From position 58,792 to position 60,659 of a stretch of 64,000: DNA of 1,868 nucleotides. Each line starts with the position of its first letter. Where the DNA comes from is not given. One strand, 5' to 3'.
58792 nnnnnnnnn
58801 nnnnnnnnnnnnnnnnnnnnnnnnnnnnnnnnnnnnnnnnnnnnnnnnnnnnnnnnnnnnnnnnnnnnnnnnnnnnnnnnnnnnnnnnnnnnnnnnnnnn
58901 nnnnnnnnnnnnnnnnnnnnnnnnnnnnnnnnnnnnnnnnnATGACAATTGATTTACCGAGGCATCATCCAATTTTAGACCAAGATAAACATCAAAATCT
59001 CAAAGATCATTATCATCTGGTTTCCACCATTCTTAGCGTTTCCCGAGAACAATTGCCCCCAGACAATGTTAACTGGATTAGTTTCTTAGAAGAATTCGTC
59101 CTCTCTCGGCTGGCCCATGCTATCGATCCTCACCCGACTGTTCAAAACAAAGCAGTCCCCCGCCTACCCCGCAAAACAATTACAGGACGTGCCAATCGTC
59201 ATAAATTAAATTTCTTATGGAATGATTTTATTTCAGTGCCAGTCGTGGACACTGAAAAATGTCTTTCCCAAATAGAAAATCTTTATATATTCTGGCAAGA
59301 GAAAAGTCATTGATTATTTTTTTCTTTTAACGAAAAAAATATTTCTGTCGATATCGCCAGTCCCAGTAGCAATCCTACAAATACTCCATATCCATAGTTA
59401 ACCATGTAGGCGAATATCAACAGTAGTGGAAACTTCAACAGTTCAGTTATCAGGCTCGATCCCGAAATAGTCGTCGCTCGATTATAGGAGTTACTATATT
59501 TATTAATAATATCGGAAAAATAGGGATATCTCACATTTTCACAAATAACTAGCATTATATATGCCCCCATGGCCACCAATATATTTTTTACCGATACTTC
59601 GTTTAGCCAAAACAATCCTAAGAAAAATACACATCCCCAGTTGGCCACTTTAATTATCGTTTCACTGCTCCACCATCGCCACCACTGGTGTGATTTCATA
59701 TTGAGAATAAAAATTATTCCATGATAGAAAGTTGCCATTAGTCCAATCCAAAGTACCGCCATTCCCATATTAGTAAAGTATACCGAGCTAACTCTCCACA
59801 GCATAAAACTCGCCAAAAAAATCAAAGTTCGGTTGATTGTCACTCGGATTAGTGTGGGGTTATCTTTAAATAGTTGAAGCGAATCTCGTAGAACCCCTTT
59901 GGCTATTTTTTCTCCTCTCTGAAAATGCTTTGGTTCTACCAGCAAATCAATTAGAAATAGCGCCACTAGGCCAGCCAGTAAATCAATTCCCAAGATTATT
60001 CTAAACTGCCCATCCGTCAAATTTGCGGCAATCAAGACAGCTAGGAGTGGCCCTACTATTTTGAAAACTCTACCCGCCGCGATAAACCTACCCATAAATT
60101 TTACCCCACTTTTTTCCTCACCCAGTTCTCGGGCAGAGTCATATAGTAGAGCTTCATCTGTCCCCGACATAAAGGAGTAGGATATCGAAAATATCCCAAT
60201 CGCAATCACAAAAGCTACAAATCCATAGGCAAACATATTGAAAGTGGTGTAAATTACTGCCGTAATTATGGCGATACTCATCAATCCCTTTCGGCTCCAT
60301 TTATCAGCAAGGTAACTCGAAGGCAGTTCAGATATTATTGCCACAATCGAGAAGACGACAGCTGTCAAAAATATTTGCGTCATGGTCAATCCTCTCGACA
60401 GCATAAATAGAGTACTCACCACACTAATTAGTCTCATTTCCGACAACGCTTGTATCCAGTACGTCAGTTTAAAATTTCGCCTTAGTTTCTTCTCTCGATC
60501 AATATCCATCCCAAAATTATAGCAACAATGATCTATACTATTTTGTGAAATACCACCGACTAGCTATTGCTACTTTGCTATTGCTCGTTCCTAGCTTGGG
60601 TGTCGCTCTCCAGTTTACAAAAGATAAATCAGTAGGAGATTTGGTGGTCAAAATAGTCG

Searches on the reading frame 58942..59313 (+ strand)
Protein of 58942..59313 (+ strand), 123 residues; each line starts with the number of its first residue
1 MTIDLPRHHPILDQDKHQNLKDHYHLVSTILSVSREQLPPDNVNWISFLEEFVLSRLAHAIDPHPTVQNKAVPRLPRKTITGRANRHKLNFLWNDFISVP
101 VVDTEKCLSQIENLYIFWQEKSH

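Call 3: search_protein_families(library=pfam, proteins=[window:58942-59313:+], max_evalue=10)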
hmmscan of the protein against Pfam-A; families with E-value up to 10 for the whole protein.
window:58942-59313:+ (123 aa): 0 families

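Call 4: search_protein_families(library=ncbifam, proteins=[window:58942-59313:+], max_evalue=10)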
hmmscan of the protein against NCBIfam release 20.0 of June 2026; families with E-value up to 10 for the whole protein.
window:58942-59313:+ (123 aa): 0 families

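Call 5: find_homologous_proteins(query=window:58942-59310:+, max_evalue=0.01)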
Query window:58942-59310:+ (123 aa): 1 proteins with E <= 0.01 among 6 candidates.
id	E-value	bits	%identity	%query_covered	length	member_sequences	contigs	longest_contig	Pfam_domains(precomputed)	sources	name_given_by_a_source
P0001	1.8e-78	279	100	100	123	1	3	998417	-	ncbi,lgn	ncbi:MAG: hypothetical protein WAV41_05315 [Microgenomates group bacterium]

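Call 6: search_solved_structures(query=window:58942-59310:+, max_evalue=10, show_alignments=2)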
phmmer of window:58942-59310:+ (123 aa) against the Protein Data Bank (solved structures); distinct sequences matched with E-value up to 10: 0.

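Call 7: search_protein_families(library=phrogs, proteins=[window:58942-59310:+], max_evalue=10)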
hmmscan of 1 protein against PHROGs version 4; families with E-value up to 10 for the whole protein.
window:58942-59310:+ (123 aa): 0 families

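Call 9: find_encoding_contigs(protein=P0001, flank=10000, max_places=6)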
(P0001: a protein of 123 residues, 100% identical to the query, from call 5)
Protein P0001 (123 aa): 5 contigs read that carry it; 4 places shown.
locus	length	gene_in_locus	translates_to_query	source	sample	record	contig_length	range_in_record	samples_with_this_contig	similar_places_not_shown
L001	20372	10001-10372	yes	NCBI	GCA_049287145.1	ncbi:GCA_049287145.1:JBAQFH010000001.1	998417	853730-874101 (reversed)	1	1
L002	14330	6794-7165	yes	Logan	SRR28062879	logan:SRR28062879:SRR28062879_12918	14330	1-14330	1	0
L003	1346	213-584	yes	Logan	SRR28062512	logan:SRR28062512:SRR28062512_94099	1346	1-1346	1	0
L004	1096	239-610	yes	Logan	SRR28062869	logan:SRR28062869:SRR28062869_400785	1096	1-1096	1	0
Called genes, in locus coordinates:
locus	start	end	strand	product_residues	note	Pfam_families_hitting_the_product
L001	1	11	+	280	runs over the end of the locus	PF00188:CAP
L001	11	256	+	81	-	-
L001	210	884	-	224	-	PF01746:tRNA_m1G_MT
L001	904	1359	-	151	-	-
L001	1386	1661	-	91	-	-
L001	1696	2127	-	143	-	-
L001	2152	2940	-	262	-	-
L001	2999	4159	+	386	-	PF00535:Glycos_transf_2, PF04138:GtrA_DPMS_TM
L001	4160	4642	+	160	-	PF08719:NADAR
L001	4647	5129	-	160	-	PF04073:tRNA_edit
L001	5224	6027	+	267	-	PF00483:NTP_transferase, PF12804:NTP_transf_3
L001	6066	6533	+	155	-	-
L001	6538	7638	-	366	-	PF00224:PK, PF02887:PK_C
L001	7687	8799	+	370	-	PF03816:LytR_cpsA_psr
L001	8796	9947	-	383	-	PF00390:malic, PF03949:Malic_M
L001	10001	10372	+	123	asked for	-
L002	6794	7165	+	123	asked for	-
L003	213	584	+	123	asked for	-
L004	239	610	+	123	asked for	-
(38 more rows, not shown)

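Call 15: search_protein_representatives(protein=window:58942-59310:+)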
Query: 123 residues. Proteins with E-value up to 0.001 (for the whole library): 3; up to 1e-10: 1; up to 1e-30: 1. The best 3 are listed.
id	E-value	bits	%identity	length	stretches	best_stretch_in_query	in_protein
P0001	5.7e-79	278.5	100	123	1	1-123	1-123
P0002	4.1e-08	49.5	30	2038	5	76-111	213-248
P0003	2.2e-05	40.7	24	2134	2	60-112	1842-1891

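Call 22: predict_structure(protein=window:58942-59310:+)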
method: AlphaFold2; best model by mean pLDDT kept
length: 123 residues; sequences in the alignment: 1
mean_pLDDT: 74.6   pTM: 0.65
mean pLDDT of the five models: 74.6, 62.2, 56.2, 55.8, 50.3
residues with pLDDT >= 90: 23; 70-90: 61; 50-70: 17; < 50: 22
segments of 3 or more residues with pLDDT < 50: 4-10, 67-77
pLDDT, mean of each block of 10 residues (from residue 1): 45 72 90 73 82 85 54 47 83 91 90 87 61
secondary structure, 60 per line:
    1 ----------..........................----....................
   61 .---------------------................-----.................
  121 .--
elements in order: H11-36 H41-61 H83-98 H104-121

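Call 27: fold_search(model_id=the predicted structure, library=pdb)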
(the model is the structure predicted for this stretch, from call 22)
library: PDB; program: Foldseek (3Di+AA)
matches with E <= 10: 130; with E <= 0.001: 0
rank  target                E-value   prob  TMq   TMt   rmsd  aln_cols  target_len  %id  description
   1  4xek_A                9.2e-01  0.25  0.28  0.26  11.8       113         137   13  Pyk2-FAT domain in complex with leupaxin LD4 motif (released 2015-12-30)
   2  8sjh_C                1.3e+00  0.25  0.31  0.35  12.1       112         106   14  Zn-Bound Structure of Computationally Designed Homotrimer TP1 (released 2023-07-05)
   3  6its_A                1.3e+00  0.10  0.22  0.19  12.8       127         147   14  The citrate-bound trimer of chemoreceptor MCP2201 ligand binding domain (released 2018-12-26)
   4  3atp_A                1.5e+00  0.20  0.32  0.27  12.7       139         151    9  Structure of the ligand binding domain of the bacterial serine chemoreceptor Tsr with ligand (released 2011-10-19)
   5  2lk4_MODEL_1_A        1.5e+00  0.13  0.25  0.24  13.4       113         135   13  Structural and mechanistic insights into the interaction between PAT Pyk2 and Paxillin LD motif (released 2012-10-10)
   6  8sjh_A                1.6e+00  0.21  0.31  0.35  11.9       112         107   14  Zn-Bound Structure of Computationally Designed Homotrimer TP1 (released 2023-07-05)
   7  1e83                  1.8e+00  0.14  0.28  0.28  10.8       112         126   15  Cytochrome c' from Alcaligenes xylosoxidans - oxidized structure (released 2000-11-06)
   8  1k05_C                1.9e+00  0.20  0.34  0.31  15.3       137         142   14  Crystal structure of the Focal Adhesion Targeting Domain of Focal Adhesion Kinase (released 2002-01-30)
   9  8vl8_A                1.9e+00  0.08  0.24  0.22  12.2       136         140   10  Salmonella enterica Typhimurium taxis to serine and repellents (Tsr) ligand-binding domain with L-Ser, pH 7 (released 2024-04-03)
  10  8sjf                  2.0e+00  0.25  0.33  0.38  10.8       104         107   14  Apo Structure of Computationally Designed Homotrimer Tet4 (released 2023-07-05)
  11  3gm1_A                2.0e+00  0.21  0.32  0.29  12.1       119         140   17  Crystal Structure of the Focal Adhesion Targeting (FAT) Domain of Pyk2 in Complex with Paxillin LD4 Motif-Derived Pept (released 2009-05-05)
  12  7jrq                  2.0e+00  0.16  0.29  0.29  12.5       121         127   15  Crystallographically Characterized De Novo Designed Mn-Diphenylporphyrin Binding Protein (released 2021-01-13)
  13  3gm1_B                2.3e+00  0.23  0.34  0.30  12.6       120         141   14  Crystal Structure of the Focal Adhesion Targeting (FAT) Domain of Pyk2 in Complex with Paxillin LD4 Motif-Derived Pept (released 2009-05-05)
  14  2ccy_A                2.3e+00  0.18  0.34  0.33  11.0       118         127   13  STRUCTURE OF FERRICYTOCHROME C(PRIME) FROM RHODOSPIRILLUM MOLISCHIANUM AT 1.67 ANGSTROMS RESOLUTION (released 1986-01-21)
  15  8vl8_C                2.3e+00  0.08  0.24  0.22  12.7       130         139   11  Salmonella enterica Typhimurium taxis to serine and repellents (Tsr) ligand-binding domain with L-Ser, pH 7 (released 2024-04-03)
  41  1e85                  4.1e+00  0.08  0.27  0.27  10.7       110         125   15  Cytochrome c' from Alcaligenes xylosoxidans - reduced structure with NO bound to proximal side of heme (released 2000-11-06)
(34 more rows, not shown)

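Call 39: search_protein_families(library=pfam, proteins=[P0002], max_evalue=0.01)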
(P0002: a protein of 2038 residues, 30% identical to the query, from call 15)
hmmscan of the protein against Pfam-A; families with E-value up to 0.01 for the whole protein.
P0002 (2038 aa): 3 families
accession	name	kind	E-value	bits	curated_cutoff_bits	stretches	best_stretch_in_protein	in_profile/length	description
PF07705.17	CARDB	-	3.9e-78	258.6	22.7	11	197-298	11-100/101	CARDB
PF13584.12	BatD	-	3.7e-08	34.3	24.1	0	1177-1220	2-46/92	BatD DUF11 like domain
PF20806.3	Integrin_A_Ig_3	-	1.5e-07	31.5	23.6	0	72-108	28-62/222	Integrin alpha Ig-like domain 3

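Call 42: find_related_loci(query=window:58942-59310:+, collection=metagenome_contigs, flank=4000)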
Query window:58942-59310:+ (123 aa) in metagenome_contigs; peptide patterns used: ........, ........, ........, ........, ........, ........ (x = any residue, [..] = any of these).
65 stretches matched a pattern, but none encodes a relative of the query by tblastn (E <= 1e-3).

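Call 43: find_related_loci(query=window:58942-59310:+, collection=viral_contigs, flank=4000)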
Query window:58942-59310:+ (123 aa) in viral_contigs; peptide patterns used: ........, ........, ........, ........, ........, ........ (x = any residue, [..] = any of these).
4 stretches matched a pattern, but none encodes a relative of the query by tblastn (E <= 1e-3).

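Call 44: fold_search(model_id=the predicted structure, library=viral)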
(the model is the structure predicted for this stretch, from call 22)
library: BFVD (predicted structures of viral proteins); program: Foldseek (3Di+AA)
matches with E <= 10: 67; with E <= 0.001: 0
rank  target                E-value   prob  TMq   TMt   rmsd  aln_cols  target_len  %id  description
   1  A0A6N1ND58            6.5e-01  0.41  0.34  0.13  16.5       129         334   14  Uncharacterized protein [Tupanvirus deep ocean]
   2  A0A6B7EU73            8.0e-01  0.41  0.35  0.20  14.5       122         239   11  (no name in the UniProt tables at hand)
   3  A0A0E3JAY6            1.4e+00  0.30  0.36  0.10  10.1       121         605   16  Viral capsid associated protein 80 [Helicoverpa armigera nucleopolyhedrovirus]
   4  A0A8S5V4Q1            2.2e+00  0.28  0.39  0.37   9.4       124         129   10  Uncharacterized protein [Siphoviridae sp. ct87j35]
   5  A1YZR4                2.2e+00  0.13  0.33  0.31  12.7       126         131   16  Uncharacterized protein [Burkholderia phage BcepF1]
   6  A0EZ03                2.3e+00  0.13  0.30  0.29  12.2       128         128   10  Uncharacterized protein [Ectropis obliqua nucleopolyhedrovirus]
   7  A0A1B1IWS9            2.6e+00  0.14  0.30  0.11  11.2       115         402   10  (no name in the UniProt tables at hand)
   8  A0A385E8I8            2.8e+00  0.09  0.27  0.26  10.9       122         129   22  (no name in the UniProt tables at hand)
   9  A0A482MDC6            2.9e+00  0.08  0.25  0.19  14.8       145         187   12  (no name in the UniProt tables at hand)
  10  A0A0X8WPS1            3.4e+00  0.13  0.32  0.32  12.6       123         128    7  (no name in the UniProt tables at hand)
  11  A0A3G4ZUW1            3.4e+00  0.03  0.19  0.08  15.0       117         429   16  Uncharacterized protein [Dasosvirus sp.]
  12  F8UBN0                3.6e+00  0.12  0.32  0.21   8.6       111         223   10  (no name in the UniProt tables at hand)
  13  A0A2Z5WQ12            3.6e+00  0.06  0.22  0.22  17.5       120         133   15  (no name in the UniProt tables at hand)
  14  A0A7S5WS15            3.8e+00  0.21  0.30  0.42  16.5        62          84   24  Holin [Arthrobacter phage Jinkies]
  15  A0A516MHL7            4.0e+00  0.23  0.34  0.26   9.1       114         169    9  (no name in the UniProt tables at hand)
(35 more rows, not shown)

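Call 60: search_protein_families(library=padloc, proteins=[window:58942-59310:+], max_evalue=10)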
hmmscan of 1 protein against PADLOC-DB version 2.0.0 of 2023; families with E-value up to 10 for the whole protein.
window:58942-59310:+ (123 aa): 0 families

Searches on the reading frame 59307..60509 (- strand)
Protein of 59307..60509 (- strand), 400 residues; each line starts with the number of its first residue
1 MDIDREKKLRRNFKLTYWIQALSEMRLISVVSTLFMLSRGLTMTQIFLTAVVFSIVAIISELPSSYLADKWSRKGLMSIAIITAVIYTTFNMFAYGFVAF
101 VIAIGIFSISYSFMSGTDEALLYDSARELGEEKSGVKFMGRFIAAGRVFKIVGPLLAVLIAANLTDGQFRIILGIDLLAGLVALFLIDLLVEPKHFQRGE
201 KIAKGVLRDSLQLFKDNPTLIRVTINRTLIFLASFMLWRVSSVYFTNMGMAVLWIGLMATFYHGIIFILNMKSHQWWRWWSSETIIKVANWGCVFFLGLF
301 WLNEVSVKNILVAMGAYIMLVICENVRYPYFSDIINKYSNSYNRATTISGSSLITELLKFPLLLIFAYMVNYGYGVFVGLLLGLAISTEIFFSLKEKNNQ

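Call 3: search_protein_families(library=pfam, proteins=[window:59307-60509:-], max_evalue=10)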
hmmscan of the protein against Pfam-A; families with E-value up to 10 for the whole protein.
window:59307-60509:- (400 aa): 2 families
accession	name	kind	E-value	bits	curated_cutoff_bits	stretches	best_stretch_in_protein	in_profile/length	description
PF07690.21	MFS_1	-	3.9e-12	46.2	33.4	1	16-348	4-332/347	Major Facilitator Superfamily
PF05975.17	EcsB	-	0.0009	18.7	30.7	1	10-135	96-224/383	Bacterial ABC transporter protein EcsB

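Call 45: find_related_loci(query=window:59310-60509:-, collection=metagenome_contigs, flank=3000)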
Query window:59310-60509:- (400 aa) in metagenome_contigs; peptide patterns used: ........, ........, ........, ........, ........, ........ (x = any residue, [..] = any of these).
54 stretches matched a pattern, but none encodes a relative of the query by tblastn (E <= 1e-3).
